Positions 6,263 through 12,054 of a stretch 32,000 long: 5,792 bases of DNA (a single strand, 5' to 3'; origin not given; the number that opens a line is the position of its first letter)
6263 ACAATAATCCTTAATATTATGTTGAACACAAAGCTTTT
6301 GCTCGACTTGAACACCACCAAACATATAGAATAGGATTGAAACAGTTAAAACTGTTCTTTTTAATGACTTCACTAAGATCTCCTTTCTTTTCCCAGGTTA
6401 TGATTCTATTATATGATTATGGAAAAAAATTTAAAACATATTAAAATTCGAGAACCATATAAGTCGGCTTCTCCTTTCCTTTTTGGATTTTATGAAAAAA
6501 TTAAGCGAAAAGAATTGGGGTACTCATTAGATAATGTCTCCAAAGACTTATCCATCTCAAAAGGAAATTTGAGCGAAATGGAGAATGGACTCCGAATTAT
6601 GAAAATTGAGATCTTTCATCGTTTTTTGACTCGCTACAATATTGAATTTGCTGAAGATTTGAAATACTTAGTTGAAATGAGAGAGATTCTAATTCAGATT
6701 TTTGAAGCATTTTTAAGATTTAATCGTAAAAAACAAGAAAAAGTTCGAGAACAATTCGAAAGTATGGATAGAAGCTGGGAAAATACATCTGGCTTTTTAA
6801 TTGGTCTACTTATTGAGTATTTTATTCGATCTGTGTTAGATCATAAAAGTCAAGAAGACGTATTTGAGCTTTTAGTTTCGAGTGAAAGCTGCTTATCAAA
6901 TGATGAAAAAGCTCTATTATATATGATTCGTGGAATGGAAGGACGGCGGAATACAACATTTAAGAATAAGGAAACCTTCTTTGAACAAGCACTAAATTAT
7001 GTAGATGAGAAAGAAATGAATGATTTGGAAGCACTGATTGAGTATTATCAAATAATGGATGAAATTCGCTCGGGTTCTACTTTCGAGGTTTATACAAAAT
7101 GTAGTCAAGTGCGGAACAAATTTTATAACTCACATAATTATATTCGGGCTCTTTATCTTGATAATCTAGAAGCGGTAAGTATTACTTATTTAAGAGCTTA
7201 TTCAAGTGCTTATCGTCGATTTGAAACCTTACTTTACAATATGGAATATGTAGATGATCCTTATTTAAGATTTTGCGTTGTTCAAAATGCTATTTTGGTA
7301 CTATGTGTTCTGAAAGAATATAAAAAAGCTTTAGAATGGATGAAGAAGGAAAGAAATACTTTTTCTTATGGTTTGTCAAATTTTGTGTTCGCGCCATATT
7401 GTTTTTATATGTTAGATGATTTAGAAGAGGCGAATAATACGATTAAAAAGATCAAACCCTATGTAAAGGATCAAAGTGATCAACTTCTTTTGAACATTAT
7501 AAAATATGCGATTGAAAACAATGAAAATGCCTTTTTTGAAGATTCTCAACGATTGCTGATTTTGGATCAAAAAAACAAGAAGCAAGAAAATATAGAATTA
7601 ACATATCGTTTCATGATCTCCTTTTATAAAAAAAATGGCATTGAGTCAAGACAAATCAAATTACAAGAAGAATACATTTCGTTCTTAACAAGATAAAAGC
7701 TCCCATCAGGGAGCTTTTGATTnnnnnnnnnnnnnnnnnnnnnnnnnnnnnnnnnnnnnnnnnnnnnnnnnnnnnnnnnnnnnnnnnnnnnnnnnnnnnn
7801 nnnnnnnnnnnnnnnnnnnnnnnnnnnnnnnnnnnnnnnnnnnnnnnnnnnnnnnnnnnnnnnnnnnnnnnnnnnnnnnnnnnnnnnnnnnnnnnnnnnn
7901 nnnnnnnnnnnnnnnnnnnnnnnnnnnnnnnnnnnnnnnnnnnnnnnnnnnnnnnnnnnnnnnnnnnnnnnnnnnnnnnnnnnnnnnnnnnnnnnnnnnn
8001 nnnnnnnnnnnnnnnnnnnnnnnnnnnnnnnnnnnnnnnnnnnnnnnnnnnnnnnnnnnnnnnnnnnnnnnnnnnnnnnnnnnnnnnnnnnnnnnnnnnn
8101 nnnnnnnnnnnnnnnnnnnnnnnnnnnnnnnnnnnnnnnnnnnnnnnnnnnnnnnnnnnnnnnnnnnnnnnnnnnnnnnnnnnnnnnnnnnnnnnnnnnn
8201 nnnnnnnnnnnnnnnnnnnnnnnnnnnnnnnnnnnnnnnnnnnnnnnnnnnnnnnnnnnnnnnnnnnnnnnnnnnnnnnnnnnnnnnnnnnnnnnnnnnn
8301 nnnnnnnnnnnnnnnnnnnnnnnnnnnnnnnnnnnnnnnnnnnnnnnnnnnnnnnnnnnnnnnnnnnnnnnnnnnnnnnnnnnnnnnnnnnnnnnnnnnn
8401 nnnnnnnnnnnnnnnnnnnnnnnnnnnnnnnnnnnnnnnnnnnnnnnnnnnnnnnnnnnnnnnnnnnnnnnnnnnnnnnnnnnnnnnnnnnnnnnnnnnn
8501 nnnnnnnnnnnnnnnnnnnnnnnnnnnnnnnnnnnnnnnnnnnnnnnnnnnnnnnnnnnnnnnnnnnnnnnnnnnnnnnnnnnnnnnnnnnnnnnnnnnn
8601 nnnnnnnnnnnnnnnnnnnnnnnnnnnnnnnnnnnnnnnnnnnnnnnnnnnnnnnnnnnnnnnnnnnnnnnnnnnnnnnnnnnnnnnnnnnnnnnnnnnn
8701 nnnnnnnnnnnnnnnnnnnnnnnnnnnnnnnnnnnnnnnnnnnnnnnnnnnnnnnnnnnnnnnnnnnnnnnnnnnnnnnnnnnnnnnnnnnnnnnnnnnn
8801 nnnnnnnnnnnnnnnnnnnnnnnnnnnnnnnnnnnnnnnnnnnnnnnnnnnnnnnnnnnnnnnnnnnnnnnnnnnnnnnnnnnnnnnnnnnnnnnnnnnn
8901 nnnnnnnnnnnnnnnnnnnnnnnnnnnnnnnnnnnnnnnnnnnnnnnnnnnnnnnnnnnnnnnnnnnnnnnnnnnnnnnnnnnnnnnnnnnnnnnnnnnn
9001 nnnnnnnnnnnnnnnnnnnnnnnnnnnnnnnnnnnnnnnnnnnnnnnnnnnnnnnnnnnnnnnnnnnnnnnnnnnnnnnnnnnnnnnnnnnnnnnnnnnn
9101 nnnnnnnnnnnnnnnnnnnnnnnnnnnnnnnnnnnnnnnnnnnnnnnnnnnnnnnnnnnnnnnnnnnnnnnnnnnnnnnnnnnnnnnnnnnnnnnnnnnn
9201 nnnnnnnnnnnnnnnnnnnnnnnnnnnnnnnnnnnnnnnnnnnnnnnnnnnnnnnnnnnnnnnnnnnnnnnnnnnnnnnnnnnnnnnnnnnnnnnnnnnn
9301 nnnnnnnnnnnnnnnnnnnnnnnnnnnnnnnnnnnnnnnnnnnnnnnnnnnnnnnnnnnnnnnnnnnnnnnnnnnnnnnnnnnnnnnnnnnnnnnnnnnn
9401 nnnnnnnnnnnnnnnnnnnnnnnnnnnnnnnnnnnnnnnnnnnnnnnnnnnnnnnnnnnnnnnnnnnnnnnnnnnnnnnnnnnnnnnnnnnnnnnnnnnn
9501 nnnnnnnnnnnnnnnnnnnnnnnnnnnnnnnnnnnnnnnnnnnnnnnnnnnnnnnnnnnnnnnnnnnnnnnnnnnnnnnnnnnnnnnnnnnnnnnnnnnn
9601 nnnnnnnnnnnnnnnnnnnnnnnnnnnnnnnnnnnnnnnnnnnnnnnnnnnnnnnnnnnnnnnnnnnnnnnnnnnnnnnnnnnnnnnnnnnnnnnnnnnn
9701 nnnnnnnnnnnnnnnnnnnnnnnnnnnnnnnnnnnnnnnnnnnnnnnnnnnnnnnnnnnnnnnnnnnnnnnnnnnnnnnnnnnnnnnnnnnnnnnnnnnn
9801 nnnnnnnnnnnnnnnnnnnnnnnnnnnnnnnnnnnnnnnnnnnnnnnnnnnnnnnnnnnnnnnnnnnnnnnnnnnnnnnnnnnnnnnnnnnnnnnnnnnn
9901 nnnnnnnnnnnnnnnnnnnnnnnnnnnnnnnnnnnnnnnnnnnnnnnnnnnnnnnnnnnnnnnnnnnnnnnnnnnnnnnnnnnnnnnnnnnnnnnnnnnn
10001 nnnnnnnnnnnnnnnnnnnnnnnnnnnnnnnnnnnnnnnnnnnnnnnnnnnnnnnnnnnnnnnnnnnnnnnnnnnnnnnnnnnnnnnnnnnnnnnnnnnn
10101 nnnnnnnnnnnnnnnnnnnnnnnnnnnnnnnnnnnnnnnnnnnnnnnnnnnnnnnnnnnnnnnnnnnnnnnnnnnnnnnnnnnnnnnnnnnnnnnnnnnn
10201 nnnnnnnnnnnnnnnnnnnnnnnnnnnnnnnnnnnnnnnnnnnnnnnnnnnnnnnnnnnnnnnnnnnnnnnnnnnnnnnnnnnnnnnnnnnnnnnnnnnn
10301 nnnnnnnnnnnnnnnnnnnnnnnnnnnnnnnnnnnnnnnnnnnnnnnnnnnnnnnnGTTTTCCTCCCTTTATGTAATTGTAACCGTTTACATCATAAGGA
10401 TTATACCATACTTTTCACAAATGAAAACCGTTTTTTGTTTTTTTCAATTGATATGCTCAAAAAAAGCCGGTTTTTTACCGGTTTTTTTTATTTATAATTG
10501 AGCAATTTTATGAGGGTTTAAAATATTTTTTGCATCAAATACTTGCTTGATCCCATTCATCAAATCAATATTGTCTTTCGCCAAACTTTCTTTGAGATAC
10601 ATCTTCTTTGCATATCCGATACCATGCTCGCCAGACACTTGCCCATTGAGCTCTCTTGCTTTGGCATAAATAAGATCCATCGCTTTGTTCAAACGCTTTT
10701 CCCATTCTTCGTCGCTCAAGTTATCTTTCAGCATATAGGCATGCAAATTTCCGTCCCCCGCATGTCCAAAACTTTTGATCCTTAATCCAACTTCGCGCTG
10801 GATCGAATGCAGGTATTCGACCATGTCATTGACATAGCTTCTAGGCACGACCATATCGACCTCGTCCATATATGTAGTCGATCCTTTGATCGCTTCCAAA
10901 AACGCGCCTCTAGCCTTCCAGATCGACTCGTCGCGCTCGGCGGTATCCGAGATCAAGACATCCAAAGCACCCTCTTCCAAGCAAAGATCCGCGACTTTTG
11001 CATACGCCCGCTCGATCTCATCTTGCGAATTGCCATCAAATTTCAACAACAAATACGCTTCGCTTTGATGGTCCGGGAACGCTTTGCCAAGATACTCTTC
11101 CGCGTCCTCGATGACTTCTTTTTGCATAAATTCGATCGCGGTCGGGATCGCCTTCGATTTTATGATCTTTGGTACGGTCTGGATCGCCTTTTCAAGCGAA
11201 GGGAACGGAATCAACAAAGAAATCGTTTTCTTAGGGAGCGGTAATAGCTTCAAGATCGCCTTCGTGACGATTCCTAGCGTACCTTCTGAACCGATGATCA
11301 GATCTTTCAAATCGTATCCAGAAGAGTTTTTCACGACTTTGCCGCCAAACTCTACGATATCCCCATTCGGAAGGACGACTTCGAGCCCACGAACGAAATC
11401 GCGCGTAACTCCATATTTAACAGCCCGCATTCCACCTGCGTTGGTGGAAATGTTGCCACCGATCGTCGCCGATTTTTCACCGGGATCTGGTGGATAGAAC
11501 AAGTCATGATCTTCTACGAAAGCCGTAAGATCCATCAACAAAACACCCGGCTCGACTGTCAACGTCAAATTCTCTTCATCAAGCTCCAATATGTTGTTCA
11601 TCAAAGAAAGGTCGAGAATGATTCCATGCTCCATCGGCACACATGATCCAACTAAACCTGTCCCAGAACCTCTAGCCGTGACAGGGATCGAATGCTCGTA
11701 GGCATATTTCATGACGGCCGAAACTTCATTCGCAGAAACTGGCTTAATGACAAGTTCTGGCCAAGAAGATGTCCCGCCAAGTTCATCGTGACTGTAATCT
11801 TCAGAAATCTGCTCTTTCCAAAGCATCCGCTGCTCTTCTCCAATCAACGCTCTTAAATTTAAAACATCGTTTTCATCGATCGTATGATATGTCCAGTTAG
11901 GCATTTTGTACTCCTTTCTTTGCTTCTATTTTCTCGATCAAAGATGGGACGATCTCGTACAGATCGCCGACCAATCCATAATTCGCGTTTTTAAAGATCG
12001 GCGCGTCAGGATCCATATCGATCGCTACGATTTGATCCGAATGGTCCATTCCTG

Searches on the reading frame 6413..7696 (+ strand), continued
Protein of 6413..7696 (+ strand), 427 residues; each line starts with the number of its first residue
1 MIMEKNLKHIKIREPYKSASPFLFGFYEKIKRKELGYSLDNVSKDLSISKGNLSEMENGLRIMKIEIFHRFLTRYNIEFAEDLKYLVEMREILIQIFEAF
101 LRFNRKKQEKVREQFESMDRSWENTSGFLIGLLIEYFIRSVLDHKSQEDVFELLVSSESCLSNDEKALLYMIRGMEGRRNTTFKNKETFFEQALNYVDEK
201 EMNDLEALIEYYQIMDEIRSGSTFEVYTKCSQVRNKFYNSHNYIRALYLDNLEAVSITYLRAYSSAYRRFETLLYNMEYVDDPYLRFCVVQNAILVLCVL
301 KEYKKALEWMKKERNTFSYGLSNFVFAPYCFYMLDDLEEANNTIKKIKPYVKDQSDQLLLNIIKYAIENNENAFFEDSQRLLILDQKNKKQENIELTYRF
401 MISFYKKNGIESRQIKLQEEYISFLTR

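Call 106: search_protein_families(library=pfam, alignment_id=A1, max_evalue=1)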
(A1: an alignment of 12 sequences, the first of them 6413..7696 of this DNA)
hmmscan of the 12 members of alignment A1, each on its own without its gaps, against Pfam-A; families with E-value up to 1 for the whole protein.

A. member 1, window:6413-7696:+ (427 aa): 6 families
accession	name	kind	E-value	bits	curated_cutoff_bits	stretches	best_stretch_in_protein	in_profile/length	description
PF01381.28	HTH_3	-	0.0011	19.3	23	1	29-80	2-53/55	Helix-turn-helix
PF12844.13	HTH_19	-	0.0012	19.1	30.2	1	32-83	8-58/64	Helix-turn-helix domain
PF13560.12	HTH_31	-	0.0055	17.4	27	1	32-76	10-55/64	Helix-turn-helix domain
PF13413.12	HTH_25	-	0.013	15.7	24.6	1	31-59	5-33/62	Helix-turn-helix domain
PF25696.1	Phage_Gp168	-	0.17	12.5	27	1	184-217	20-53/59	Bacteriophage beta-clamp binding protein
PF12895.13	ANAPC3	-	0.23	12.2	27.2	1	295-346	31-81/82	Anaphase-promoting complex, cyclosome, subunit 3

B. families by the number of members that match (of 12 scanned): 20 families
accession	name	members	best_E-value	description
PF01381.28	HTH_3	12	0.00012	Helix-turn-helix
PF13560.12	HTH_31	11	5.8e-05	Helix-turn-helix domain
PF13413.12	HTH_25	11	0.00093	Helix-turn-helix domain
PF12844.13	HTH_19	11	0.0012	Helix-turn-helix domain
PF06574.18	FAD_syn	3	0.0069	FAD synthetase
PF00558.24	Vpu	3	0.042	Vpu protein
PF18581.7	SYCP2_ARLD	2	0.015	Synaptonemal complex 2 armadillo-repeat-like domain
PF11118.13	DUF2627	2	0.029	Protein of unknown function (DUF2627)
PF17004.11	SRP_TPR_like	2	0.079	Putative TPR-like repeat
PF12895.13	ANAPC3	2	0.12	Anaphase-promoting complex, cyclosome, subunit 3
PF11107.14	FANCF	1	0.041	Fanconi anemia group F protein (FANCF)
PF24862.1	SUS_EPBD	1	0.071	Sucrose synthase EPBD domain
PF15846.10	DUF4720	1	0.071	Domain of unknown function (DUF4720)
PF08969.16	USP8_dimer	1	0.1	USP8 dimerisation domain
PF13181.12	TPR_8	1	0.12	Tetratricopeptide repeat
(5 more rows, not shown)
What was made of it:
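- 6413..7696 (+): 427-aa regulator, N-terminal HTH plus about eight TPR-like helix pairs (RNPP-like fold). Weak HTH_3 hits in 12 of 12 homologues (call 106).
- Closest known: Candidate subfamilies from RRNPP_detector. Different: The TPRs here are invisible to Pfam HMMs (call 106), so an HMM-based receptor screen would probably miss this family.
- HTH_3 hits occur in 12 of 12 homologues (call 106).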

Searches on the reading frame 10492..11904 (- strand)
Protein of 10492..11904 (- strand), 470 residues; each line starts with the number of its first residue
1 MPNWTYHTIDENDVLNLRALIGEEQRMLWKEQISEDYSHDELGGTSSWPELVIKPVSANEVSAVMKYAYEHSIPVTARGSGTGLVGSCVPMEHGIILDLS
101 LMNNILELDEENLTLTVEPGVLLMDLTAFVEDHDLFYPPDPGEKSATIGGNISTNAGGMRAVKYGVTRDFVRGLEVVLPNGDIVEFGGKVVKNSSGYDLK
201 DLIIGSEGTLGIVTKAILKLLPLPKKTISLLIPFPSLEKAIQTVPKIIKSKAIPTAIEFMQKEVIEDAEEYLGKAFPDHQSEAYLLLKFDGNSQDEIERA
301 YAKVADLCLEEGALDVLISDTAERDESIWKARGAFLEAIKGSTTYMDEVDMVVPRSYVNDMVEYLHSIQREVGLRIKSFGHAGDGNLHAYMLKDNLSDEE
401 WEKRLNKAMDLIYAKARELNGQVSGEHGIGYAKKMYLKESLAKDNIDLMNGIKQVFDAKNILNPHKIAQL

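Call 70: search_protein_families(library=pfam, proteins=[window:10492-11904:-], max_evalue=0.00001)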
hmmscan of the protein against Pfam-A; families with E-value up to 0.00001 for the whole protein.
window:10492-11904:- (470 aa): 2 families
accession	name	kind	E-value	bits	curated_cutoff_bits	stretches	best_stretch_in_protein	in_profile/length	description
PF02913.24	FAD-oxidase_C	-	1.6e-61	208.6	21.2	1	224-467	2-248/248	FAD linked oxidases, C-terminal domain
PF01565.28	FAD_binding_4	-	2.9e-43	147.4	26.4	1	49-186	1-138/139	FAD binding domain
